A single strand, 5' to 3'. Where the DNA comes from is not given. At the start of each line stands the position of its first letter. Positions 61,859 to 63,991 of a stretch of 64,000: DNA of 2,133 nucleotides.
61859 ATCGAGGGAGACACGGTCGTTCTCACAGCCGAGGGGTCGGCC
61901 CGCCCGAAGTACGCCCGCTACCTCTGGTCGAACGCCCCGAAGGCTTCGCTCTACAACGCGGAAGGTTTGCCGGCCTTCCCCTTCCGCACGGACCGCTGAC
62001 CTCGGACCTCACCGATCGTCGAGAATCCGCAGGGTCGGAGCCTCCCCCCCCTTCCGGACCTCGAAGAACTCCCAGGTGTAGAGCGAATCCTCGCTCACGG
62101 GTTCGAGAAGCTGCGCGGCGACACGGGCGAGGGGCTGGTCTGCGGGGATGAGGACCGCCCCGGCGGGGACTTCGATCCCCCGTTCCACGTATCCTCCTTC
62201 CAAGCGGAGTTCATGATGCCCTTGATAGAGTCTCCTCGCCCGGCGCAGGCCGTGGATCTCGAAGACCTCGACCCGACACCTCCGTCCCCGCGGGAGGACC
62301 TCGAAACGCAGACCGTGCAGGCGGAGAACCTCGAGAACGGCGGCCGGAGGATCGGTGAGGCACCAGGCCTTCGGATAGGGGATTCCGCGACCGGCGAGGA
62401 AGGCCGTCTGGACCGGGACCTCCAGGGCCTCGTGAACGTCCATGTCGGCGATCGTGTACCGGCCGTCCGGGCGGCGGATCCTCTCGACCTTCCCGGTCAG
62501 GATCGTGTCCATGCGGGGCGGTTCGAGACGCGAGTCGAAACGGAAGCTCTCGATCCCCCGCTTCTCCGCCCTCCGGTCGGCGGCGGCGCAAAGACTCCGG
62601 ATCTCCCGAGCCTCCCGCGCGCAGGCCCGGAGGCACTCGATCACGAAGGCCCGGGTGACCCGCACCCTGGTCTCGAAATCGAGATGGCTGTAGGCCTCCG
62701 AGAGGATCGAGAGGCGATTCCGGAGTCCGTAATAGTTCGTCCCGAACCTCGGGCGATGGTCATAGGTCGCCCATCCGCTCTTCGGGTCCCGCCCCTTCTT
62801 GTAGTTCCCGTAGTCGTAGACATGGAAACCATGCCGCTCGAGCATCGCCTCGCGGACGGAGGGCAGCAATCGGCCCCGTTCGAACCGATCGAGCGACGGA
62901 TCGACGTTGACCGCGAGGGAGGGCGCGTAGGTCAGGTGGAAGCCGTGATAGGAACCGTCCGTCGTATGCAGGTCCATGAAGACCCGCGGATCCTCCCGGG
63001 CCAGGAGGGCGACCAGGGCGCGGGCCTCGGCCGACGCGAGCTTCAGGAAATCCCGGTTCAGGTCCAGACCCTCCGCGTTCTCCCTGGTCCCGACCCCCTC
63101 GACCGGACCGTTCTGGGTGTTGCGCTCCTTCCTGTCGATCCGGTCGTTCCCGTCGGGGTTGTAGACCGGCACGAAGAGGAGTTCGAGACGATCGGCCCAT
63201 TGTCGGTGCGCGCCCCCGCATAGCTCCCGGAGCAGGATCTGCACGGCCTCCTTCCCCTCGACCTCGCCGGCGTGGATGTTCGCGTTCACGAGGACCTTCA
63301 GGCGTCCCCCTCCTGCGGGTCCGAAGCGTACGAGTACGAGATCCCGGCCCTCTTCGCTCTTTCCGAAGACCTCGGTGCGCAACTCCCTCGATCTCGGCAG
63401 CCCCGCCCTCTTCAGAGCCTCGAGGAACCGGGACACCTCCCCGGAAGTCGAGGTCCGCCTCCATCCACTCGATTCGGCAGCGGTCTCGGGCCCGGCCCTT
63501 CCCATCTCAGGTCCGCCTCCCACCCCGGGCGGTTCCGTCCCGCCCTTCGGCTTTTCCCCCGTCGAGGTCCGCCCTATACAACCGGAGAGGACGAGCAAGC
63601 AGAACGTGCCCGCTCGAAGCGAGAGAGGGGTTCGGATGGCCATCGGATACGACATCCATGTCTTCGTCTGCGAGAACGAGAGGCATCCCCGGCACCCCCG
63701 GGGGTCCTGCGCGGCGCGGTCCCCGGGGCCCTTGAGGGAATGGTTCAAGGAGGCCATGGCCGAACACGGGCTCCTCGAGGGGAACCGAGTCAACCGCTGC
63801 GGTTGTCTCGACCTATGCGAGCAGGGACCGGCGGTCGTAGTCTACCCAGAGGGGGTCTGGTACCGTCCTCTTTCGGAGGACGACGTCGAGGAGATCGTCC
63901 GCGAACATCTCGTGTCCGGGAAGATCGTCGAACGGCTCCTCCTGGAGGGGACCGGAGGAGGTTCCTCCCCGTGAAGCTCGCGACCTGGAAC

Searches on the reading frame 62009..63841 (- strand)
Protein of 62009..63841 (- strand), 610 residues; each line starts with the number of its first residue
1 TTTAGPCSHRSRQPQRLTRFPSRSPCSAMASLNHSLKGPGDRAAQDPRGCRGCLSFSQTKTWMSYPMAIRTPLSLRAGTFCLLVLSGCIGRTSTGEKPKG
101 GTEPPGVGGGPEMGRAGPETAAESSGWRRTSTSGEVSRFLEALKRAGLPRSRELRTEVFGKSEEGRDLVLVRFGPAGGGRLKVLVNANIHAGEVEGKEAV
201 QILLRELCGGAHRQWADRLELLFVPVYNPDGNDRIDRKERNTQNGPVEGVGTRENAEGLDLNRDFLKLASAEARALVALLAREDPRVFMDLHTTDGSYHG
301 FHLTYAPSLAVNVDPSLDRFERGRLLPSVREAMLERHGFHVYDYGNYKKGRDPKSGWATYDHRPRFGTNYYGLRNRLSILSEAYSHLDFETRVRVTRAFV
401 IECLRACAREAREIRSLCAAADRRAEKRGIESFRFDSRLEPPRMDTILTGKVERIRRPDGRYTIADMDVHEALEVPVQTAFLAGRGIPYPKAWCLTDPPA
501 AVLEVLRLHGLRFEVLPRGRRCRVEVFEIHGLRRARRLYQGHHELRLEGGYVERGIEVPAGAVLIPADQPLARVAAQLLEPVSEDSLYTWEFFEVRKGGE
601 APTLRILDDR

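Call 76: search_protein_families(library=pfam, proteins=[window:62009-63841:-], max_evalue=0.001)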
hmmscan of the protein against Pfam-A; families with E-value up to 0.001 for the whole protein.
window:62009-63841:- (610 aa): 2 families
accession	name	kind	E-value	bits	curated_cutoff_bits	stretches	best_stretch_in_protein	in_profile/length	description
PF00246.29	Peptidase_M14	-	7.3e-19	68.9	21.6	1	154-268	16-136/286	Zinc carboxypeptidase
PF24827.1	AstE_AspA_cat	-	0.0008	19.4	25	0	182-297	4-109/192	Succinylglutamate desuccinylase/Aspartoacylase catalytic domain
